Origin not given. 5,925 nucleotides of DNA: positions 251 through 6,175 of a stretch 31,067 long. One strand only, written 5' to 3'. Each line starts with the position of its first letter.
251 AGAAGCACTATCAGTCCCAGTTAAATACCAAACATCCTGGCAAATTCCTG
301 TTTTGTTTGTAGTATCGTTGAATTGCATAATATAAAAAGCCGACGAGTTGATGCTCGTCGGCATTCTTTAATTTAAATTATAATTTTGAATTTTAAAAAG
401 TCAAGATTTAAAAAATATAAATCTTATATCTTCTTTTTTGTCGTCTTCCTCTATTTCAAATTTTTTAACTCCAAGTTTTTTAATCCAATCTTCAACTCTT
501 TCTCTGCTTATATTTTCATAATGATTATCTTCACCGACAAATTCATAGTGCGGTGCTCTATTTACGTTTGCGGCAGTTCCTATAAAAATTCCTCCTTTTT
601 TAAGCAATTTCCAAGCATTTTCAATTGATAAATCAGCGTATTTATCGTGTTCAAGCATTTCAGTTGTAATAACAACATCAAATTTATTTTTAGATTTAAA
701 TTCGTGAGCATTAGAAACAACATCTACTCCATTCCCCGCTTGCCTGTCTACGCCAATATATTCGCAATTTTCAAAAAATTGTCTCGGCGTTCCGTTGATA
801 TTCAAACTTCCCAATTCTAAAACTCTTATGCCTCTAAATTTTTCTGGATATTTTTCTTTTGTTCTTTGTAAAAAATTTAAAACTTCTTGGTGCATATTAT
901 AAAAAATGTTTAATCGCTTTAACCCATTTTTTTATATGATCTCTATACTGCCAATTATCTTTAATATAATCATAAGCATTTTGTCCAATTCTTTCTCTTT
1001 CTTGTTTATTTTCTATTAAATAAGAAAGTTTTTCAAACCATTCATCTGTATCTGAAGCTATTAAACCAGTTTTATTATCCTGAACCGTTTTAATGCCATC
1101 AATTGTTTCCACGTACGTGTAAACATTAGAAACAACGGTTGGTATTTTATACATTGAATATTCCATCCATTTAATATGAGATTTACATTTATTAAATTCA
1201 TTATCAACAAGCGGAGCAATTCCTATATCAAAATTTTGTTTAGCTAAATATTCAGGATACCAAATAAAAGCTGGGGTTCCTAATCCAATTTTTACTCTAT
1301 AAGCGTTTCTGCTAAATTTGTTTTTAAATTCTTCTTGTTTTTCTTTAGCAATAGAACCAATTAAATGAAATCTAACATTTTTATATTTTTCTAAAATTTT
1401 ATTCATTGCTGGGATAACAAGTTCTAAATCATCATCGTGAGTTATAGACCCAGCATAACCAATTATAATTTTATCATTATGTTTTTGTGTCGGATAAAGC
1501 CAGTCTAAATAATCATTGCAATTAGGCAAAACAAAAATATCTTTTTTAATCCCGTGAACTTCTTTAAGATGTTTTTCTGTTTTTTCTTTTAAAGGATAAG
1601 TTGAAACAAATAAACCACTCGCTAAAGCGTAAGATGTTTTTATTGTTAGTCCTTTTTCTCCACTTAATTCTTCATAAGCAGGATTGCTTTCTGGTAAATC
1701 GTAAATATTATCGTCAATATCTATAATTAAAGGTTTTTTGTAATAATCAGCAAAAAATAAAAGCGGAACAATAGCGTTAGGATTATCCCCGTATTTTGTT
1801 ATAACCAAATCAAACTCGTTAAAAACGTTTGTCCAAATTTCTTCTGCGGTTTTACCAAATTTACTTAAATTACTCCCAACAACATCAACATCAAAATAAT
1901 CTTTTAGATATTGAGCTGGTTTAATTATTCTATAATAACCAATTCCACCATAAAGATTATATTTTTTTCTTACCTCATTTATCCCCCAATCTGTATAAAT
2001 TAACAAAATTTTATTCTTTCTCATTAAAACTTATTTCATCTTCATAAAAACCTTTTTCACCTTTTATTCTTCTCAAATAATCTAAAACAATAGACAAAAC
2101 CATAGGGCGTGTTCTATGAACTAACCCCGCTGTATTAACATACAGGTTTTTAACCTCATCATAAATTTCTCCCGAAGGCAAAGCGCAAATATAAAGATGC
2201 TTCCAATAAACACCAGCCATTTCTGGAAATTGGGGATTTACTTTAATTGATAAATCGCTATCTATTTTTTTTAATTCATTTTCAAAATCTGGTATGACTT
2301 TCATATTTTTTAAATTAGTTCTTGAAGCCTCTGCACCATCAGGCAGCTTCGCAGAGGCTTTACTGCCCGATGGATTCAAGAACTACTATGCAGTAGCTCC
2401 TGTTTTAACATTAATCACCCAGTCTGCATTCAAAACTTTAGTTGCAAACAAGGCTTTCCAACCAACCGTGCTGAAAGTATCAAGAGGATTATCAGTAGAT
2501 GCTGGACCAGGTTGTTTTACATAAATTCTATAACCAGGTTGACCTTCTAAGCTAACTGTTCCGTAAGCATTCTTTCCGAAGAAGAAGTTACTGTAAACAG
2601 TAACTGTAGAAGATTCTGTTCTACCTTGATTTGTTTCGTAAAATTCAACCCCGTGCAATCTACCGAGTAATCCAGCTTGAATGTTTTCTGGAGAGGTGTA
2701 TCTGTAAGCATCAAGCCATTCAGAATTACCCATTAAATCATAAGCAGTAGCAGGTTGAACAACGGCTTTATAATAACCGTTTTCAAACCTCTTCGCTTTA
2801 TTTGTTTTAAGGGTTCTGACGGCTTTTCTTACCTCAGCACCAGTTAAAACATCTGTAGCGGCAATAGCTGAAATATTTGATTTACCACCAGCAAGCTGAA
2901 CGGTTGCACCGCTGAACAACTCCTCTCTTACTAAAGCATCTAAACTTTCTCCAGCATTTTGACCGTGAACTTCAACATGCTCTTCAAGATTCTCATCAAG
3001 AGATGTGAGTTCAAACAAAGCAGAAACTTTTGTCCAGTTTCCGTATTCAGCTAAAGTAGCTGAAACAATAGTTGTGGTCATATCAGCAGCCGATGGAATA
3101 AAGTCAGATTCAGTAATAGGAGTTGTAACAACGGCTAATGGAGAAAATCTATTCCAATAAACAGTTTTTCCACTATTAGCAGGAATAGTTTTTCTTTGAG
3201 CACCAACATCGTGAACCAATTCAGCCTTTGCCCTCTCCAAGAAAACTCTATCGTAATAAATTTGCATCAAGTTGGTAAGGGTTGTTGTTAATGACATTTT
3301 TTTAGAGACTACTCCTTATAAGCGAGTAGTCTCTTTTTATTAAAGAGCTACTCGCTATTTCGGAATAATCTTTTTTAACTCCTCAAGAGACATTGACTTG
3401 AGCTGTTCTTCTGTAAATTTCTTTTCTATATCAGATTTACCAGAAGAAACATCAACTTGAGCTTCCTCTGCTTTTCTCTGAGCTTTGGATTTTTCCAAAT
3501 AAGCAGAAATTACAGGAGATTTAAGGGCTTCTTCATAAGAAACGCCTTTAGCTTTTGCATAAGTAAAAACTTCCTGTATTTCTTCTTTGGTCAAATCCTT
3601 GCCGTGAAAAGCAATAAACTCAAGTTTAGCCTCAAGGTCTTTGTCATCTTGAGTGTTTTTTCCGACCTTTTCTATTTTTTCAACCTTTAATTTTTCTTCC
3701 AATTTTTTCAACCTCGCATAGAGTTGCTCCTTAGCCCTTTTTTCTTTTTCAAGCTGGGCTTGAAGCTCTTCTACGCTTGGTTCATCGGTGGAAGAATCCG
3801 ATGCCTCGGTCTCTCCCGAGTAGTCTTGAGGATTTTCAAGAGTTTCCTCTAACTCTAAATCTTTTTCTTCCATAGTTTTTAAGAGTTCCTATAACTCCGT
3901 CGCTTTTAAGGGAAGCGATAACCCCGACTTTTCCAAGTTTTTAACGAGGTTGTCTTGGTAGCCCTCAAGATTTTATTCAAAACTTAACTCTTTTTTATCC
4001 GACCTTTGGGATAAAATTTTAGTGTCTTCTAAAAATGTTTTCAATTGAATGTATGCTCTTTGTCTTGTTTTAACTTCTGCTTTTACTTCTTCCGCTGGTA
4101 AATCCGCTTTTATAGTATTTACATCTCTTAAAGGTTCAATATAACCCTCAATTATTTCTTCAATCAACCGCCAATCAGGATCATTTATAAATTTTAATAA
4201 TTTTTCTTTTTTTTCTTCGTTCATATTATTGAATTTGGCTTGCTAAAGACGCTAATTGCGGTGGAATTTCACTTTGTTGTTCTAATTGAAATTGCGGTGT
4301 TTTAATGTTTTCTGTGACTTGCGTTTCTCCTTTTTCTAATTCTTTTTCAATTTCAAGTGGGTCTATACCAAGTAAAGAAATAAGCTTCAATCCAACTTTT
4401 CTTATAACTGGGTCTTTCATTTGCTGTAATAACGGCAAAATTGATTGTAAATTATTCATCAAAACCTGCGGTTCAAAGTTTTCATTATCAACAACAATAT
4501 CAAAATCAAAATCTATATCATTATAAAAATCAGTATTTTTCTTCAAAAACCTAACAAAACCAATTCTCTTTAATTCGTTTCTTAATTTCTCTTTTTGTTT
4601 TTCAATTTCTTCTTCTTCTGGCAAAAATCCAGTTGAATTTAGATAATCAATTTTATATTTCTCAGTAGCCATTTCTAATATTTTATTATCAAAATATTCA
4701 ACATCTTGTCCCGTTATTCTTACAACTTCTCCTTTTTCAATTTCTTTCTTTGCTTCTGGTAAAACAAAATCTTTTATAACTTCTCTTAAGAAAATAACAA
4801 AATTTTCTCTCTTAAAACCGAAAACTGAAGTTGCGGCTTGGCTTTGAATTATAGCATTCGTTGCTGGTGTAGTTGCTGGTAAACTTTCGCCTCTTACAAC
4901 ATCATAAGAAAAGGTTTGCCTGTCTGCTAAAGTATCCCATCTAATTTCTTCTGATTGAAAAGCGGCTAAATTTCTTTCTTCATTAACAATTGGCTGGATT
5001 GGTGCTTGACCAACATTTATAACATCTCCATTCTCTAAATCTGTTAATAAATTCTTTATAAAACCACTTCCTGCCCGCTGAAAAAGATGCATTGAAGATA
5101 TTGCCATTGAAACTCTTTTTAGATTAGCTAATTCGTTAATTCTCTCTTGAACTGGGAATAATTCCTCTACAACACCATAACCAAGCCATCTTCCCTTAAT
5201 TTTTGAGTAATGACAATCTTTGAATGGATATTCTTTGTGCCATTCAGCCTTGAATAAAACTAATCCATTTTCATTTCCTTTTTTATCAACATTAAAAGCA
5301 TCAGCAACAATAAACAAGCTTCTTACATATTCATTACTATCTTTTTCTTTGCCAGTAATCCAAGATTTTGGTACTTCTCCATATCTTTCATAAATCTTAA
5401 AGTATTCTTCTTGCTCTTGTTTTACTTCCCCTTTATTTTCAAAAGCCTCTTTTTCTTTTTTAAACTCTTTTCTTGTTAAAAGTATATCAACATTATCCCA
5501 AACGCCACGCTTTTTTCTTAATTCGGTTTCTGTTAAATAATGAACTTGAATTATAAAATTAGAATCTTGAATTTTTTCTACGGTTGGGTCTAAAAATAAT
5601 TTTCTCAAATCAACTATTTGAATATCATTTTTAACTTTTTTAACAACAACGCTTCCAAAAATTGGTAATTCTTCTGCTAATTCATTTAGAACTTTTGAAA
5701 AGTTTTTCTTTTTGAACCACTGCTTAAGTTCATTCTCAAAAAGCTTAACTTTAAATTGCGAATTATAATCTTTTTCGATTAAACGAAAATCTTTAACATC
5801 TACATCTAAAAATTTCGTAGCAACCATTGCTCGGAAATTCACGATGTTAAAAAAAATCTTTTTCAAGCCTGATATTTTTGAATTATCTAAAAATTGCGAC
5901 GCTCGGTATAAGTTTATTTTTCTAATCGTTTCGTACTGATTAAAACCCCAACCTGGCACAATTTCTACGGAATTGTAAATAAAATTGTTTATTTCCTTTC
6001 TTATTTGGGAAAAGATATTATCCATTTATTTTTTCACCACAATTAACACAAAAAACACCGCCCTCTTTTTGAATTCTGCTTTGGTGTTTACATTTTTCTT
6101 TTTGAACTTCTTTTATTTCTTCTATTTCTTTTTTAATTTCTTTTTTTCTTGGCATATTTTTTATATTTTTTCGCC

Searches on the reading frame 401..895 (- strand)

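Call 40: search_protein_families(library=phrogs, proteins=[window:401-895:-], max_evalue=0.001)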
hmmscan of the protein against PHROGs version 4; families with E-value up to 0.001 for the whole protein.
window:401-895:- (164 aa): 1 family
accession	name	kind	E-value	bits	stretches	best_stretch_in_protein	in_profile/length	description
phrog_32762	-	other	4.2e-25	89.9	1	2-117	3-120/180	SAM-dependent methyltransferase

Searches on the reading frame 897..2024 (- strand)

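Call 11: search_protein_families(library=phrogs, proteins=[window:897-2024:-], max_evalue=0.001)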
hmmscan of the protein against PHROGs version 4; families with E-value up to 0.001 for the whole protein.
window:897-2024:- (375 aa): 1 family
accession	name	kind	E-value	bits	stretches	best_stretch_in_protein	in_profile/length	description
phrog_7162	-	moron, auxiliary metabolic gene and host takeover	5.4e-34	118.8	1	24-362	10-296/309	glycosyltransferase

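Call 12: search_protein_families(library=pfam, proteins=[window:897-2024:-], max_evalue=0.01)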
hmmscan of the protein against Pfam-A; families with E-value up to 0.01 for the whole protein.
window:897-2024:- (375 aa): 3 families
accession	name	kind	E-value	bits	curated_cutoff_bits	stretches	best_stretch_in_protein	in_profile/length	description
PF00534.26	Glycos_transf_1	-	9.5e-11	42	26.4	2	286-351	109-170/172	Glycosyl transferases group 1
PF13692.12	Glyco_trans_1_4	-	1.5e-08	35.4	27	1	187-339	3-142/142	Glycosyl transferases group 1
PF13524.12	Glyco_trans_1_2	-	4.2e-07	30.5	25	1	212-367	7-142/144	Glycosyl transferase-like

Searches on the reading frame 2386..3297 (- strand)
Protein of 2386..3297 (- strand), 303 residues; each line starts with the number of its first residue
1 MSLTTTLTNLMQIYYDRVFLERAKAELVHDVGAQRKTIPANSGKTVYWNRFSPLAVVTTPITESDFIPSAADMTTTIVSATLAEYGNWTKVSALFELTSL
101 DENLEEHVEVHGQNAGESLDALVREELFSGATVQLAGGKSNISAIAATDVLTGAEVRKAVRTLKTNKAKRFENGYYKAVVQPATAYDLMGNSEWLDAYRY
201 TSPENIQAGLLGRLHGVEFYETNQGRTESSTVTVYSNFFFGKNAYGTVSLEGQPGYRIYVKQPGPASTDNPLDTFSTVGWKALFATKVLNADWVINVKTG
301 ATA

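Call 40: search_protein_families(library=phrogs, proteins=[window:2386-3297:-], max_evalue=0.001)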
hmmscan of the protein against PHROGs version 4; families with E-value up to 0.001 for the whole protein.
window:2386-3297:- (303 aa): 2 families
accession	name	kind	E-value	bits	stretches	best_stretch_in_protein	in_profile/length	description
phrog_1357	-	head and packaging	2.8e-61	208.5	1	4-302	26-347/356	major head protein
phrog_267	-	head and packaging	0.00047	20.4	1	123-250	150-286/410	major head protein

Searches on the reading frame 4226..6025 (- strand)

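Call 11: search_protein_families(library=phrogs, proteins=[window:4226-6025:-], max_evalue=0.001)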
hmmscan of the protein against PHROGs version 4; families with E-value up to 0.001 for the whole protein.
window:4226-6025:- (599 aa): 2 families
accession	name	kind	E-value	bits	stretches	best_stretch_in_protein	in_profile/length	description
phrog_332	-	connector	5.7e-14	52.4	1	90-348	104-344/560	head-tail adaptor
phrog_1216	-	head and packaging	2.1e-05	24.3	1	108-295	185-370/714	portal protein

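Call 12: search_protein_families(library=pfam, proteins=[window:4226-6025:-], max_evalue=0.01)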
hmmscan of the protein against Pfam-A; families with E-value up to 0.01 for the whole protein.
window:4226-6025:- (599 aa): 2 families
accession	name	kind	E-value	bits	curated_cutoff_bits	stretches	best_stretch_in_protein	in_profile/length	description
PF23899.1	SU10_portal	-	5.2e-07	28.9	30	1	121-294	175-340/593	Phage SU10 portal protein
PF24360.1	DUF7516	-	0.00083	19.8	27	1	80-116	23-59/87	Domain of unknown function (DUF7516)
